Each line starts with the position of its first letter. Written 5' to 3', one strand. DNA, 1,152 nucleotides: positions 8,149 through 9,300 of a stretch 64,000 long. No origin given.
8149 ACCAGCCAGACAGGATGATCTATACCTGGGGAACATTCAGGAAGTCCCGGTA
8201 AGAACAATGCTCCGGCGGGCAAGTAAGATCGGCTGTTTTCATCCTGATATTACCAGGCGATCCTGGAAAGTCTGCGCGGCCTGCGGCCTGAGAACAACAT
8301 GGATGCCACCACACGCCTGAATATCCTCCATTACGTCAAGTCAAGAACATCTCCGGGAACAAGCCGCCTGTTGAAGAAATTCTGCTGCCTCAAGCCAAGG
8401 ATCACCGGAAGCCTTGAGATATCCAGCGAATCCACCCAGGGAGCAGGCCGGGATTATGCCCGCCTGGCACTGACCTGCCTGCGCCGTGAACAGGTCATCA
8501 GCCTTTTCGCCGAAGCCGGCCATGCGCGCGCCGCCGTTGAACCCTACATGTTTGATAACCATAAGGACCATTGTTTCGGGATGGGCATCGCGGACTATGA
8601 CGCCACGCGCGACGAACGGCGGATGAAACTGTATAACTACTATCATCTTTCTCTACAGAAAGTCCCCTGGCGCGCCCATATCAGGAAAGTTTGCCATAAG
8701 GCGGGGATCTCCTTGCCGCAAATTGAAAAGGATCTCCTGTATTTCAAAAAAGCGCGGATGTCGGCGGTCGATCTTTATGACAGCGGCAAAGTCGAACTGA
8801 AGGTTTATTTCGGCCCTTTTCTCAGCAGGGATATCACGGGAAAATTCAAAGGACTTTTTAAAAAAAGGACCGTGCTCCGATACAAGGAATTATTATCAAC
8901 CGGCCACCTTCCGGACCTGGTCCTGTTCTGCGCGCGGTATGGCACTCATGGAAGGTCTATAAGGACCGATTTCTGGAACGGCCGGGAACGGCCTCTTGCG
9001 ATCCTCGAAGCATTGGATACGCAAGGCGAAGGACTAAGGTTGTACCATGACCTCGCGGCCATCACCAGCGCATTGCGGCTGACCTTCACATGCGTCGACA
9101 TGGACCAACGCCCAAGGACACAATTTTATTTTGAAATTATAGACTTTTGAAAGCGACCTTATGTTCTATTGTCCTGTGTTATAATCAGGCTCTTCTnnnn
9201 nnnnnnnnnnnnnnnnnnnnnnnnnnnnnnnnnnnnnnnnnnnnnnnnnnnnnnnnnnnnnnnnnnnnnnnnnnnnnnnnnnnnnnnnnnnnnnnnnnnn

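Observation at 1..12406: Cluster of six radical SAM enzymes with sugar-modifying enzymes and an A24 peptidase homolog, no product assignable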

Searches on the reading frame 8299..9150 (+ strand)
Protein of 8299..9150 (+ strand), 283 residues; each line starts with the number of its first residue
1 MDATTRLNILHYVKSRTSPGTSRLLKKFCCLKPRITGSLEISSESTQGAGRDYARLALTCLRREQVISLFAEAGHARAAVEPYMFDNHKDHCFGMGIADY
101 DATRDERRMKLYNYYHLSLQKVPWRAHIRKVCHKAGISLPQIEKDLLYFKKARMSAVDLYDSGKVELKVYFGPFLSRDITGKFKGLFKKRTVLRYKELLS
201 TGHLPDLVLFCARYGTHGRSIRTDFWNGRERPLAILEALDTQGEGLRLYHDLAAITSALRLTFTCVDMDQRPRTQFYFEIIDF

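Call 3: search_protein_families(library=pfam, proteins=[window:8299-9150:+], max_evalue=0.01)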
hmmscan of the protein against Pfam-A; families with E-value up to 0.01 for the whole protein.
window:8299-9150:+ (283 aa): 0 families

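Call 5: search_protein_families(library=ncbifam, proteins=[window:8299-9150:+], max_evalue=0.01)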
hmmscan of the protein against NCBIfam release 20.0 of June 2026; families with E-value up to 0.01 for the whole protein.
window:8299-9150:+ (283 aa): 0 families

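Call 9: find_homologous_proteins(query=window:8299-9150:+, max_evalue=0.001)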
Query window:8299-9150:+ (283 aa): 12 proteins with E <= 0.001 among 1726 candidates.
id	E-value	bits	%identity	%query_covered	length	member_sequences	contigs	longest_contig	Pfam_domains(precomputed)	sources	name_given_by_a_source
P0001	1.6e-190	650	100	100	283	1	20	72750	-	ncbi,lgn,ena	-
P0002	3.8e-96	340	57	99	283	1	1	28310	-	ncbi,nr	ncbi:MAG: hypothetical protein HQL19_01450 [Candidatus Omnitrophica bacterium]|nr:hypothetical prote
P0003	2.5e-89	318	52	98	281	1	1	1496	-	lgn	-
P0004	6.9e-88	313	51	100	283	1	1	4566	-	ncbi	-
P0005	3.5e-86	308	49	98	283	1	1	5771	-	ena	-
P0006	1.8e-82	295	51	98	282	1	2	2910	-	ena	-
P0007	1.8e-76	276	46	100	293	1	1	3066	-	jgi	jgi:hypothetical protein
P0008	6.2e-46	176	38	86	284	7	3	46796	-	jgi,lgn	-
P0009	9.7e-46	175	37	94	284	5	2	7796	-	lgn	-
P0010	1.3e-45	174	37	86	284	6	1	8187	-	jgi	-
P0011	4.6e-43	166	37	86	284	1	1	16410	-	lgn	-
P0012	5.1e-42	163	36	86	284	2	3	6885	-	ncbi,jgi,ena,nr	ncbi:MAG: hypothetical protein PHH75_06520 [Candidatus Omnitrophica bacterium]|nr:hypothetical prote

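Call 10: search_protein_families(library=pfam, proteins=[window:8299-9150:+], max_evalue=10)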
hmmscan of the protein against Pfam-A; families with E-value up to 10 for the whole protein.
window:8299-9150:+ (283 aa): 0 families

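Call 11: find_encoding_contigs(protein=P0002, flank=10000, max_places=3)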
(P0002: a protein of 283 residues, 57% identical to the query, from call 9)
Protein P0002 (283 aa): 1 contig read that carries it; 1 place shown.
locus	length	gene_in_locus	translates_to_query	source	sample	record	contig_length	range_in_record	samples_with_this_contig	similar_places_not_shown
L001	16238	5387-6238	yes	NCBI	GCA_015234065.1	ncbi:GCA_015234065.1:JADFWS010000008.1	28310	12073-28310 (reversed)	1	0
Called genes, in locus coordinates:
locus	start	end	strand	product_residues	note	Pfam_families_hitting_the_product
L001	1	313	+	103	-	?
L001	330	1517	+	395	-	PF04101:Glyco_tran_28_C (weak)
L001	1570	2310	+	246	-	PF10096:DUF2334 (faint)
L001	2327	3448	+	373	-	PF01041:DegT_DnrJ_EryC1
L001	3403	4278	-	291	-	-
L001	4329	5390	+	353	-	PF13186:SPASM (faint)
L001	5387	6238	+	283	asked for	-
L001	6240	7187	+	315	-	PF02558:ApbA, PF08546:ApbA_C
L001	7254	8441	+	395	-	PF00501:AMP-binding (weak)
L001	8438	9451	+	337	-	PF04055:Radical_SAM, PF13353:Fer4_12 (weak)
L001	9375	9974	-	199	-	PF00733:Asn_synthase (weak)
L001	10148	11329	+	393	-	PF04101:Glyco_tran_28_C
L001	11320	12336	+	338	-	PF04055:Radical_SAM, PF13353:Fer4_12 (weak)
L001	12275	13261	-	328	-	PF04055:Radical_SAM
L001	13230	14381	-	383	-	PF04055:Radical_SAM, PF13186:SPASM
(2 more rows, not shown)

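Call 12: find_encoding_contigs(protein=P0008, flank=10000, max_places=3)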
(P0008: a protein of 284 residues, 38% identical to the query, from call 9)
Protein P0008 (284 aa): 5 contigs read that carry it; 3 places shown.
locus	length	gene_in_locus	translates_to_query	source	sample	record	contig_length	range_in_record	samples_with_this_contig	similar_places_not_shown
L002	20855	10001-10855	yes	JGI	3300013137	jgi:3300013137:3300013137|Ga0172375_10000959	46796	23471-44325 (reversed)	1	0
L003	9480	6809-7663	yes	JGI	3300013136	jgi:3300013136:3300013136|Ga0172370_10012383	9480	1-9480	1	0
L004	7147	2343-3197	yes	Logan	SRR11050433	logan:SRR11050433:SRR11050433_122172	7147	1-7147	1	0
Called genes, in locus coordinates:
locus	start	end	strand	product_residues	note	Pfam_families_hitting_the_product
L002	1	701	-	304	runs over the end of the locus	PF01478:Peptidase_A24 (weak)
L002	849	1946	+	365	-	PF00155:Aminotran_1_2, PF01041:DegT_DnrJ_EryC1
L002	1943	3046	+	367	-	PF04101:Glyco_tran_28_C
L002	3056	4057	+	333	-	PF13353:Fer4_12, PF04055:Radical_SAM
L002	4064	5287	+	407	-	PF04101:Glyco_tran_28_C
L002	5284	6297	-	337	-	PF04055:Radical_SAM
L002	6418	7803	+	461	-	PF02310:B12-binding, PF04055:Radical_SAM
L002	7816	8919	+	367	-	PF04055:Radical_SAM, PF13186:SPASM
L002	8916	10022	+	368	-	PF04055:Radical_SAM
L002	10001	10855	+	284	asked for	-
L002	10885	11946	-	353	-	-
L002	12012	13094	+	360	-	PF04055:Radical_SAM, PF13186:SPASM (weak)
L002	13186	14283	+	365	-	PF04055:Radical_SAM, PF13186:SPASM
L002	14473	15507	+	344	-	PF01136:Peptidase_U32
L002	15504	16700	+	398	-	-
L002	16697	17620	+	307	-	-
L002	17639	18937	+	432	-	PF04055:Radical_SAM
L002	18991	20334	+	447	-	PF04055:Radical_SAM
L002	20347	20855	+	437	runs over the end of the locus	PF02310:B12-binding, PF04055:Radical_SAM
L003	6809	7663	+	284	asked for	-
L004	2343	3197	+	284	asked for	-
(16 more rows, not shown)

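Call 16: find_related_loci(query=A1, collection=genome_contigs, flank=10000)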
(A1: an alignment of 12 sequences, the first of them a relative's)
Query A1 (283 aa) in genome_contigs; peptide patterns used: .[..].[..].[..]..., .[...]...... (x = any residue, [..] = any of these).
69 stretches matched a pattern; 7 encode a relative of the query (tblastn E <= 1e-3); 6 distinct loci.
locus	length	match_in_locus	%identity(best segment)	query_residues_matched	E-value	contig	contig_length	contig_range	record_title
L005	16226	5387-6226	57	1-280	2e-102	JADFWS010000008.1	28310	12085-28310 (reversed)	MAG: Candidatus Omnitrophota bacterium isolate nCal2bin1 nCal2_bin1_NODE_8_length_28310_cov_3.565969, whole genome shotg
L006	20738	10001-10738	37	38-281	5e-50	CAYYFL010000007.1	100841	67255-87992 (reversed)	MAG TPA_asm: uncultured Planctomycetia bacterium isolate binchicken_co20_28 genome assembly, contig: NODE_546_length_100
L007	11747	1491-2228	37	38-281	6e-50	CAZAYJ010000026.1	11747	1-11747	MAG TPA_asm: uncultured Planctomycetia bacterium isolate SRP167436_co1_3 genome assembly, contig: NODE_9123_length_11747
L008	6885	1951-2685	36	39-281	3e-47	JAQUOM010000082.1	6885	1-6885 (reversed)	MAG: Candidatus Omnitrophota bacterium isolate STD1_200 NODE_37233_length_6885_cov_4.068067_Sandtown_D1, whole genome sh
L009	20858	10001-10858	35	5-281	5e-48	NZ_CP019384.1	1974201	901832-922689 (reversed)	Candidatus Velamenicoccus archaeovorus strain LiM chromosome, complete genome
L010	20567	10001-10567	34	94-281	8e-31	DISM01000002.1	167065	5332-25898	MAG TPA_asm: Candidatus Omnitrophica bacterium UBA6210 UBA6210_contig_3733, whole genome shotgun sequence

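Call 22: predict_structure(alignment_id=A1)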
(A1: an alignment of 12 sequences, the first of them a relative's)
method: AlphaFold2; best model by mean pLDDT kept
length: 283 residues; sequences in the alignment: 12
mean_pLDDT: 88.9   pTM: 0.88
mean pLDDT of the five models: 88.9, 87.5, 86.8, 86.6, 86.3
residues with pLDDT >= 90: 183; 70-90: 79; 50-70: 21; < 50: 0
segments of 3 or more residues with pLDDT < 50: none
pLDDT, mean of each block of 10 residues (from residue 1): 86 86 89 71 69 78 95 93 94 88 69 94 95 93 94 95 92 96 94 95 94 90 90 90 90 92 89 89 79
secondary structure, 60 per line:
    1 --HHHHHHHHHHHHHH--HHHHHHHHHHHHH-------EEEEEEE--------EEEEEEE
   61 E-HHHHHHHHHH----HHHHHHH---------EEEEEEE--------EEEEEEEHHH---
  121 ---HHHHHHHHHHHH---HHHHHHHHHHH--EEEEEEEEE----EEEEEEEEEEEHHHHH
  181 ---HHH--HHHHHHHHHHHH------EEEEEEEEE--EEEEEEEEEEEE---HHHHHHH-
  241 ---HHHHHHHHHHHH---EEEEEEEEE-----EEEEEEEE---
elements in order: H3-16 H19-31 E39-45 E54-61 H63-72 H77-83 E93-99 E108-114 H124-135 H139-149 E152-160 E165-175 H176-180 H189-200 E207-215 E218-229 H233-239 H244-255 E259-267 E273-280

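Call 24: fold_search(model_id=the predicted structure, library=pdb)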
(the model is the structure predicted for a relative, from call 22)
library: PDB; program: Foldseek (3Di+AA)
matches with E <= 10: 402; with E <= 0.001: 68
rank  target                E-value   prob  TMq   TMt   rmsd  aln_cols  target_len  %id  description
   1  6pgn                  7.9e-08  1.00  0.60  0.58   5.2       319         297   12  PagF single mutant with GPP (released 2019-07-24)
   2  5tu6_A                3.1e-07  1.00  0.61  0.59   5.2       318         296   13  PagF prenyltransferase with cyclic[INPYLYP] and DMSPP (released 2016-11-30)
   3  9lwv_B                6.6e-07  1.00  0.57  0.57   5.6       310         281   10  Arginine bis-prenyltransferase DciF (released 2026-02-18)
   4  8ye0_A                1.1e-06  1.00  0.58  0.57   5.8       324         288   10  Crystal structure of KgpF prenyltransferase (released 2024-06-19)
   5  8ye0_B                1.1e-06  1.00  0.56  0.56   6.4       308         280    9  Crystal structure of KgpF prenyltransferase (released 2024-06-19)
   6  5tty                  1.2e-06  1.00  0.61  0.59   5.1       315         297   13  PagF prenyltransferase (released 2016-11-30)
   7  6zry_BBB              3.1e-06  1.00  0.67  0.56   4.8       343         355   14  6-dimethylallyl tryptophan synthase (released 2020-12-09)
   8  6pgm_A                3.9e-06  1.00  0.59  0.58   5.4       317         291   11  PirF geranyltransferase (released 2019-07-03)
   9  6zrx_BBB              5.9e-06  1.00  0.68  0.57   5.0       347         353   14  Crystal structure of 6-dimethylallyltryptophan synthase from Micromonospora olivasterospora in complex with DMASPP a (released 2020-12-09)
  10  8db0_C                1.1e-05  1.00  0.60  0.47   4.9       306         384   13  Crystal structure of DMATS1 prenyltransferase in complex with L-Trp and DMSPP (released 2022-09-28)
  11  6os3_B                1.1e-05  1.00  0.64  0.55   5.5       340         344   11  Crystal structure of native CymD prenyltransferase (released 2019-07-17)
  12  8day_B                1.2e-05  1.00  0.63  0.52   5.9       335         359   14  Crystal Structure of DMATS1 prenyltransferase in complex with L-Tyr and DMSPP (released 2022-09-28)
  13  4yzk                  1.3e-05  1.00  0.60  0.51   4.8       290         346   14  Crystal structure of the indole prenyltransferase TleC apo structure (released 2016-03-16)
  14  4yzj                  1.4e-05  1.00  0.61  0.52   4.7       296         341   14  Crystal structure of selnomethionin-labeled indole prenyltransferase TleC (released 2016-03-16)
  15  6os3_A                1.4e-05  1.00  0.66  0.56   5.3       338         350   12  Crystal structure of native CymD prenyltransferase (released 2019-07-17)
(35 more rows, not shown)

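Call 26: search_protein_families(library=pfam, proteins=[L002:10885-11946:-, L002:15504-16700:+, L002:16697-17620:+, L002:14473-15507:+, L002:6418-7803:+, L002:18991-20334:+, L009:4283-5410:+, L009:16943-19051:+, L009:19992-20549:+, L009:15118-15948:-], max_evalue=0.01)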
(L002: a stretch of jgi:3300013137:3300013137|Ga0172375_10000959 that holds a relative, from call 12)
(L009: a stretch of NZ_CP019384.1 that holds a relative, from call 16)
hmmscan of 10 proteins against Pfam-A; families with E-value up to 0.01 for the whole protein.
L002:10885-11946:- (353 aa): 0 families

L002:15504-16700:+ (398 aa): 1 family
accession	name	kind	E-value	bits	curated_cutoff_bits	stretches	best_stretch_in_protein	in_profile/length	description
PF00501.34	AMP-binding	-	0.004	16.5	29.9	1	138-225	243-338/384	AMP-binding enzyme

L002:16697-17620:+ (307 aa): 0 families

L002:14473-15507:+ (344 aa): 1 family
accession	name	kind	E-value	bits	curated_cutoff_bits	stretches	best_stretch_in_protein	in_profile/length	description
PF01136.24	Peptidase_U32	-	9.2e-05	22.3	22.4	1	82-144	2-63/233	Peptidase family U32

L002:6418-7803:+ (461 aa): 2 families
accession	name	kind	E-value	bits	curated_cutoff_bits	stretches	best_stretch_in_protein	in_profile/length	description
PF04055.27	Radical_SAM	-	5.6e-21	75.9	29.5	1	205-365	3-165/166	Radical SAM superfamily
PF02310.24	B12-binding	-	2.7e-14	53.5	32.1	1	40-141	19-120/121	B12 binding domain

L002:18991-20334:+ (447 aa): 1 family
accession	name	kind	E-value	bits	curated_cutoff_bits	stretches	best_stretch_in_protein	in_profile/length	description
PF04055.27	Radical_SAM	-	3.3e-21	76.6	29.5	1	34-206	1-165/166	Radical SAM superfamily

L009:4283-5410:+ (375 aa): 2 families
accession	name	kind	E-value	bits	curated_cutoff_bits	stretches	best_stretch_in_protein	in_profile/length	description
PF04055.27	Radical_SAM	-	5.6e-16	59.6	29.5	1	37-196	3-163/166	Radical SAM superfamily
PF13186.11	SPASM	-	1.5e-10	41.7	21.5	1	291-359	1-66/67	Iron-sulfur cluster-binding domain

L009:16943-19051:+ (702 aa): 5 families
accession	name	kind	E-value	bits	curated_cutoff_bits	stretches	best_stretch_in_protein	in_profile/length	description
PF04055.27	Radical_SAM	-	3.2e-16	60.4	29.5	1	400-553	3-166/166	Radical SAM superfamily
PF13439.12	Glyco_transf_4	-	5.2e-13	49.8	28.5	1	17-208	10-168/170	Glycosyltransferase Family 4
PF13579.12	Glyco_trans_4_4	-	1e-07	32.9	29.7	1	50-205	39-158/158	Glycosyl transferase 4-like domain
PF00534.26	Glycos_transf_1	-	3.1e-07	30.5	26.4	1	219-344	14-141/172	Glycosyl transferases group 1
PF13692.12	Glyco_trans_1_4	-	9.7e-05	23.1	27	1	255-343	37-124/142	Glycosyl transferases group 1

L009:19992-20549:+ (185 aa): 4 families
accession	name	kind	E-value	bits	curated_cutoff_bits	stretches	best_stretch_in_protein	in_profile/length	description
PF14559.12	TPR_19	-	0.00014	22.5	25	1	107-143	5-41/68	Tetratricopeptide repeat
PF13431.12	TPR_17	-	0.00029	21.3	24.4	1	115-145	1-31/34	Tetratricopeptide repeat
PF07719.23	TPR_2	-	0.00078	19.8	27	0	97-126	5-34/34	Tetratricopeptide repeat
PF13428.12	TPR_14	-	0.0015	19.4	23.5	1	103-134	11-42/44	Tetratricopeptide repeat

L009:15118-15948:- (276 aa): 1 family
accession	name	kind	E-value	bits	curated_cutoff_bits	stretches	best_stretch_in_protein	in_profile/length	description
PF00733.27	Asn_synthase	-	1.4e-05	25.3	21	1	57-198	11-148/354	Asparagine synthase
